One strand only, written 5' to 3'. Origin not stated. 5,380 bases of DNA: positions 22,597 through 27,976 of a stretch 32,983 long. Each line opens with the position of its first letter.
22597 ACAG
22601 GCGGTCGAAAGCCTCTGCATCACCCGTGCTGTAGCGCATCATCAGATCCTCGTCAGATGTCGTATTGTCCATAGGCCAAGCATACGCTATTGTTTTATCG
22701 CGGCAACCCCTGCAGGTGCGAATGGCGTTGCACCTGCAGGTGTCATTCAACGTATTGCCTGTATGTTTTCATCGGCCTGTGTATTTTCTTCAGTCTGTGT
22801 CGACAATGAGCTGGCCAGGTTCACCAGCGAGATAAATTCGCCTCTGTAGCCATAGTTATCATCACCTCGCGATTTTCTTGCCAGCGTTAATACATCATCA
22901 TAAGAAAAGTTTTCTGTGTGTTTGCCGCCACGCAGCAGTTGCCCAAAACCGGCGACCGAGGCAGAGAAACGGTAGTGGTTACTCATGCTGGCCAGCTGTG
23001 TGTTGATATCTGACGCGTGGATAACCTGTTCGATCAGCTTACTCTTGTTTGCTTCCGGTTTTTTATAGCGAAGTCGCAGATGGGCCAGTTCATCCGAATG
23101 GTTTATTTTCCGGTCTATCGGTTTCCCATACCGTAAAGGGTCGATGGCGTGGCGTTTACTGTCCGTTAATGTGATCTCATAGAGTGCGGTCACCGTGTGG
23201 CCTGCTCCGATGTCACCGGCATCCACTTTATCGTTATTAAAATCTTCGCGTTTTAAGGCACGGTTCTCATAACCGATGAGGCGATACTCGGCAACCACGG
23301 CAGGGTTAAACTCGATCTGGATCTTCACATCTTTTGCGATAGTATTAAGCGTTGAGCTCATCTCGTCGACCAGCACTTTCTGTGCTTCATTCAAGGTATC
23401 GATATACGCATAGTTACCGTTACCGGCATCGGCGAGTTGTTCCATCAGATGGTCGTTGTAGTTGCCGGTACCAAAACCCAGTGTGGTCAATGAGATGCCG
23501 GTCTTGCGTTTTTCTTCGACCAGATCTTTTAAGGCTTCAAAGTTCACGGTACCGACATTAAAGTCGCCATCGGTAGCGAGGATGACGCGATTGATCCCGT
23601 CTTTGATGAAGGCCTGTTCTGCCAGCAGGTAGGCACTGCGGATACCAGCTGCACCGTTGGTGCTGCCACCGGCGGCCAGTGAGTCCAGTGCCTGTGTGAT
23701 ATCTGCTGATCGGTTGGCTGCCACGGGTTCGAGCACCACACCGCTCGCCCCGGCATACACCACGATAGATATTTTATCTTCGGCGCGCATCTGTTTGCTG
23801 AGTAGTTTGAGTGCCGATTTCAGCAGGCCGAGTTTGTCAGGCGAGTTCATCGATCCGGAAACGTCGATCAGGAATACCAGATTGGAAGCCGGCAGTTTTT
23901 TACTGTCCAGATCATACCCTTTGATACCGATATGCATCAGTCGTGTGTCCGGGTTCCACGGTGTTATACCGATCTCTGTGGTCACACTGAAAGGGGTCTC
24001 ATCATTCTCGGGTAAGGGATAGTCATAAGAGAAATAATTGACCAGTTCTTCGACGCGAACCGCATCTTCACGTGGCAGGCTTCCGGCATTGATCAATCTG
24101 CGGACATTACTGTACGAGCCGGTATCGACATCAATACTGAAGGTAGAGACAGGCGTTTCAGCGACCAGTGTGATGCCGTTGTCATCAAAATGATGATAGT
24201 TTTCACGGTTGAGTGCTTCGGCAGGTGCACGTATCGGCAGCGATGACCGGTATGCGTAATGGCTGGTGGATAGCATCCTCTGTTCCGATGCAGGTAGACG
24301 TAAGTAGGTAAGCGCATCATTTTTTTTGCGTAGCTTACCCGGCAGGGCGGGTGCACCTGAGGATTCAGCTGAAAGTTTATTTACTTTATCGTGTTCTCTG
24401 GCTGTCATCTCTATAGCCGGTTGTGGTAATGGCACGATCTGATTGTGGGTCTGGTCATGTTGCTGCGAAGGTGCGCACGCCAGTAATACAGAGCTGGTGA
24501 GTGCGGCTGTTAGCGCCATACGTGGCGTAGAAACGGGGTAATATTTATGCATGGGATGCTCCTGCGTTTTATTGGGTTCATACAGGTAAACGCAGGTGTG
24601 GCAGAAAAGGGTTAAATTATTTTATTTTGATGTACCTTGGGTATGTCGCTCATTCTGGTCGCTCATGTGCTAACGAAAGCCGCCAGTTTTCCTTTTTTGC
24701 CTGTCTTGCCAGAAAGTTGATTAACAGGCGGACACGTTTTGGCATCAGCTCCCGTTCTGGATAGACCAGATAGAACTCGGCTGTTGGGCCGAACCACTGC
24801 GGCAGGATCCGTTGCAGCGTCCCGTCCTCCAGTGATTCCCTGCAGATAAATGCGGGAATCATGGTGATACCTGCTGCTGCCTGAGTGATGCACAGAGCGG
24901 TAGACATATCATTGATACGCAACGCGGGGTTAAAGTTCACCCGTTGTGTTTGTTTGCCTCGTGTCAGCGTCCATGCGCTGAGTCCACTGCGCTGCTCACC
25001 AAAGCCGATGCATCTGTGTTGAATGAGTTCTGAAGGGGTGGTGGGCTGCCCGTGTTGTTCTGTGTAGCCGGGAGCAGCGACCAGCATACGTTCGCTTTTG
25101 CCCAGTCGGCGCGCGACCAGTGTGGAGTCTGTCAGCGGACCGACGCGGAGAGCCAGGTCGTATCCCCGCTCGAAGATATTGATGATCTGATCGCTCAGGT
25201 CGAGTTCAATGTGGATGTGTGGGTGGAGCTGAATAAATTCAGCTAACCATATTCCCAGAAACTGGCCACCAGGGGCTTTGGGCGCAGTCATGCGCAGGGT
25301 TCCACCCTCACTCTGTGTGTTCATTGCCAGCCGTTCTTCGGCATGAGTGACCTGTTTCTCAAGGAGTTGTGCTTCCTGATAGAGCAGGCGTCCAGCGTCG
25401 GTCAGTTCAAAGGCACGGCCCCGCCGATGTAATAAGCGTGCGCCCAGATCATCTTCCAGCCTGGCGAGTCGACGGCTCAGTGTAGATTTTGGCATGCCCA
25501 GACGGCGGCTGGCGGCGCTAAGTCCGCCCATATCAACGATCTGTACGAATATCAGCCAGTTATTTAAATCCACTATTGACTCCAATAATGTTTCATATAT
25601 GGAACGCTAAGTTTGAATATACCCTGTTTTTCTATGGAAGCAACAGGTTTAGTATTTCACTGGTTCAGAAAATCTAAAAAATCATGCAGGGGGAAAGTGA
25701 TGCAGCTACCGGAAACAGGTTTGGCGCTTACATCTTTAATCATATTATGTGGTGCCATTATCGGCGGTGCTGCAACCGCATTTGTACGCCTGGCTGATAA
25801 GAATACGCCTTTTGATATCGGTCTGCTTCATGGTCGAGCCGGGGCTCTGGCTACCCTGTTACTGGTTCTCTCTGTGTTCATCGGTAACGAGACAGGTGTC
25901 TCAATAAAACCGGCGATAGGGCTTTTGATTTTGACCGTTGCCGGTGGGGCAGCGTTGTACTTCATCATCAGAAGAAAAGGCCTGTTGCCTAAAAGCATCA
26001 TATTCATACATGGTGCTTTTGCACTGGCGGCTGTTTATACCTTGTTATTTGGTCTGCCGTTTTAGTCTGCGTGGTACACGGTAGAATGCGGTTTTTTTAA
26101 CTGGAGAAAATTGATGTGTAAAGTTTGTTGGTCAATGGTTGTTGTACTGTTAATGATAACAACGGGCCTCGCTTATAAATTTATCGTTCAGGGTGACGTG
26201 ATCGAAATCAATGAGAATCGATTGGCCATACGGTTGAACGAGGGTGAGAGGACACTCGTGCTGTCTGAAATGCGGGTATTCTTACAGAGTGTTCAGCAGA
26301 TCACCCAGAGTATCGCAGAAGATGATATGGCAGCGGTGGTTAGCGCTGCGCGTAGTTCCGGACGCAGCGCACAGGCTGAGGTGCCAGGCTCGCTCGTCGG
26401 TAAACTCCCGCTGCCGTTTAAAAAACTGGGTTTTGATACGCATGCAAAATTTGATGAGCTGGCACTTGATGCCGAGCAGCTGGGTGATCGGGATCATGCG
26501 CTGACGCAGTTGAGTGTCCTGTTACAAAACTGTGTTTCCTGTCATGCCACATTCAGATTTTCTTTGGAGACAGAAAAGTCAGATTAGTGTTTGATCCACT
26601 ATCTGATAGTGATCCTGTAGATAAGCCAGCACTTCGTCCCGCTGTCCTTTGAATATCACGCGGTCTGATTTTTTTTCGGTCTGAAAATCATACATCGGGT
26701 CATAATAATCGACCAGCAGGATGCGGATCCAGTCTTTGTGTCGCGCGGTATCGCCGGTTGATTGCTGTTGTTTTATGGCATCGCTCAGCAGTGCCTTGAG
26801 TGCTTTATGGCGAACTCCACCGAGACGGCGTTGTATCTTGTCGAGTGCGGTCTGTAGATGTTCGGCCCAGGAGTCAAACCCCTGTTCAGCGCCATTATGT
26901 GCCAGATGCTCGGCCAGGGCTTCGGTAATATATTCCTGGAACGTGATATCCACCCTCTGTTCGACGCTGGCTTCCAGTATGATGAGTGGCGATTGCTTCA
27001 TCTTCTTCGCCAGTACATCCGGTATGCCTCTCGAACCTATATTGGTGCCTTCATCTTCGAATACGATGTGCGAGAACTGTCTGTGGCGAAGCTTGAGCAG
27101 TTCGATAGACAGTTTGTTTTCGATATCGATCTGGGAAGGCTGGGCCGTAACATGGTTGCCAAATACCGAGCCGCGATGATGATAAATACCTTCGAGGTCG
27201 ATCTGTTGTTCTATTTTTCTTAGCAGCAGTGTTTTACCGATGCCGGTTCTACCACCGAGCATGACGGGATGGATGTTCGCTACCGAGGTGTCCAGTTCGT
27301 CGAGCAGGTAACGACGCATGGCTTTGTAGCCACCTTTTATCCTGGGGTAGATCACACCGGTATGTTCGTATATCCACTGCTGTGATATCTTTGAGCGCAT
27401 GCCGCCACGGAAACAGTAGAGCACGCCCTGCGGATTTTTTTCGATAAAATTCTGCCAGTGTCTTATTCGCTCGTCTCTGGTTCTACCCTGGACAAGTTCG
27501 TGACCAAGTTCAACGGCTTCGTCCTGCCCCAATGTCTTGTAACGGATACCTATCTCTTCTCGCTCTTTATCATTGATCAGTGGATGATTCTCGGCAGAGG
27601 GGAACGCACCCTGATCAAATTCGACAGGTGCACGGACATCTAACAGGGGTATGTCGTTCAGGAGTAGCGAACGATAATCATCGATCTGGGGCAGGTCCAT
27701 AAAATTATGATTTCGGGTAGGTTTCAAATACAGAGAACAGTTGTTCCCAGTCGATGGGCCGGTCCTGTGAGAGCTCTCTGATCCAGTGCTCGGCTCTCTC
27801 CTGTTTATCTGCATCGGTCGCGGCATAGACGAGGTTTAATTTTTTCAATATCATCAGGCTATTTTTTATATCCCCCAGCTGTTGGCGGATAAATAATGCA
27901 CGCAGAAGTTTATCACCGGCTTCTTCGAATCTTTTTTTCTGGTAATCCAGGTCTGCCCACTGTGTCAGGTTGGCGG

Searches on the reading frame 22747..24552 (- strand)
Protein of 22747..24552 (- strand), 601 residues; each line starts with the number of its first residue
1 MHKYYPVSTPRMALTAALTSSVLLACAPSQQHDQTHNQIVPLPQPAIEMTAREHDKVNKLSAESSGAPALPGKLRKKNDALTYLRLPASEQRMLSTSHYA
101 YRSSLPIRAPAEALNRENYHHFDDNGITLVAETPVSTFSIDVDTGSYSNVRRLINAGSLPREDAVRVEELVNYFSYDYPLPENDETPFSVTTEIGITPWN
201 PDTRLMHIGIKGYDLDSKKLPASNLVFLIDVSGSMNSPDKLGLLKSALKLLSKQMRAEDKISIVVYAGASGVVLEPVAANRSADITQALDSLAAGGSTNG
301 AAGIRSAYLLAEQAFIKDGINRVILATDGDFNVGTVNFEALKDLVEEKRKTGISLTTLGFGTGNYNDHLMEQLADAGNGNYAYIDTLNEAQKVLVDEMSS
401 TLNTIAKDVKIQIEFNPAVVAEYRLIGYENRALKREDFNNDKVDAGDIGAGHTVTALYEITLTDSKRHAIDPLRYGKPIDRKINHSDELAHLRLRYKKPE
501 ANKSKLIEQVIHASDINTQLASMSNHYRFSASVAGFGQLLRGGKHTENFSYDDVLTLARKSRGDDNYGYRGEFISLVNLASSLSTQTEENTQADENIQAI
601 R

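Call 22: search_protein_families(library=pfam, proteins=[window:22747-24552:-], max_evalue=0.0001)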
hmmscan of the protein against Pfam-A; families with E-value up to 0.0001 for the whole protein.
window:22747-24552:- (601 aa): 5 families
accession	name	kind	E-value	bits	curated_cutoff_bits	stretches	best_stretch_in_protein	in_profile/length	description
PF12034.13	YfbK_C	-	7.6e-73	245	25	1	400-583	1-184/184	Uncharacterized protein YfbK, C-terminal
PF12450.13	vWF_A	-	2.1e-38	130.6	25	1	115-207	3-94/94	von Willebrand factor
PF00092.34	VWA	-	1.5e-14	55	23.8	1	224-390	1-168/174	von Willebrand factor type A domain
PF13519.12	VWA_2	-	2.4e-14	54.3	27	1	225-329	1-106/107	von Willebrand factor type A domain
PF13768.12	VWA_3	-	1.8e-10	41.5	27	1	224-381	2-153/155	von Willebrand factor type A domain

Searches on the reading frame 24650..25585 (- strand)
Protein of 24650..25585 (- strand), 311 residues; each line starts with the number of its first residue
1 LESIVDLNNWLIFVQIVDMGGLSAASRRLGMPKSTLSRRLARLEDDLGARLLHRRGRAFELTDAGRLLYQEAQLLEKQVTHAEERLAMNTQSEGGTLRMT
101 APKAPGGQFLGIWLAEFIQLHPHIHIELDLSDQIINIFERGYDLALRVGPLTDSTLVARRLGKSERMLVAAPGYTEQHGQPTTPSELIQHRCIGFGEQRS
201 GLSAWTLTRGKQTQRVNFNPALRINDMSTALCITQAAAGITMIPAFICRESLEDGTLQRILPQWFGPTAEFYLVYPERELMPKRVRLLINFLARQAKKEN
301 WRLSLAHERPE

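Call 72: search_protein_families(library=pfam, proteins=[window:24650-25585:-], max_evalue=0.01)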
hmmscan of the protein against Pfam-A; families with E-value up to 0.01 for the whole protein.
window:24650-25585:- (311 aa): 6 families
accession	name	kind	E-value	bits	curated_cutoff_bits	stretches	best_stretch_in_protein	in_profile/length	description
PF03466.25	LysR_substrate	-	1.9e-43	148.8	28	1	91-296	2-208/209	LysR substrate binding domain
PF00126.33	HTH_1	-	1.7e-18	66.8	26.6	1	8-66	2-60/60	Bacterial regulatory helix-turn-helix protein, lysR family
PF25213.1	HVO_A0261_N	-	6.9e-06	26.3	35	1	27-83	32-85/86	HVO_A0261 N-terminal domain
PF09339.16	HTH_IclR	-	0.00064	19.9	22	1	21-44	20-43/52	IclR helix-turn-helix domain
PF13556.12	HTH_30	-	0.0016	18.6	27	1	22-57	15-50/59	PucR C-terminal helix-turn-helix domain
PF12802.13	MarR_2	-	0.0034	18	27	0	23-45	24-46/61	MarR family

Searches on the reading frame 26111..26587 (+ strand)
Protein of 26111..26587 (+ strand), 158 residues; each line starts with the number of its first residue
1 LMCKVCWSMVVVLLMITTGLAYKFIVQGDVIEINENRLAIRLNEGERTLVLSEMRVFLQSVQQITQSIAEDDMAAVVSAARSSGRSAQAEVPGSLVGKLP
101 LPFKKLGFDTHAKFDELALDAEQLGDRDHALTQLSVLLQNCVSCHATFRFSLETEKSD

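Call 72: search_protein_families(library=pfam, proteins=[window:26111-26587:+], max_evalue=0.01)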
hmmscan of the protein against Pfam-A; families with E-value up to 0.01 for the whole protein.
window:26111-26587:+ (158 aa): 1 family
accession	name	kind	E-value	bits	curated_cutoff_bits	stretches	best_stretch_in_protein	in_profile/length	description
PF01322.25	Cytochrom_C_2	-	0.00067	21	26.5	1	103-149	76-121/121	Cytochrome C'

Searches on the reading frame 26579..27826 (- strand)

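Call 3: search_protein_families(library=pfam, proteins=[window:26579-27826:-], max_evalue=0.01)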
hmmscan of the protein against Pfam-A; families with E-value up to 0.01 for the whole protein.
window:26579-27826:- (415 aa): 3 families
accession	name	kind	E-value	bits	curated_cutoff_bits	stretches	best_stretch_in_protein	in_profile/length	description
PF13191.12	AAA_16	-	9.3e-05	23.4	32.6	0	186-219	25-58/167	AAA ATPase domain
PF12775.13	AAA_7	-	0.0037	17.3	25.8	1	178-239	26-86/181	P-loop containing dynein motor region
PF00581.25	Rhodanese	-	0.0094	16.8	22.2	0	57-169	10-98/102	Rhodanese-like domain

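Call 72: search_protein_families(library=pfam, proteins=[window:26579-27700:-], max_evalue=0.01)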
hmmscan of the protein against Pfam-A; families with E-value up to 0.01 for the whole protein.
window:26579-27700:- (373 aa): 4 families
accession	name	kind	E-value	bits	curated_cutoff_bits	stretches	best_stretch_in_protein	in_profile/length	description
PF13191.12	AAA_16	-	6.7e-05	23.9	32.6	0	144-177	25-58/167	AAA ATPase domain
PF12775.13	AAA_7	-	0.0031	17.5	25.8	1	136-197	26-86/181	P-loop containing dynein motor region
PF00581.25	Rhodanese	-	0.0069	17.2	22.2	0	15-127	10-98/102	Rhodanese-like domain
PF05729.18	NACHT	-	0.0092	16.3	26.7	0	145-176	2-33/167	NACHT domain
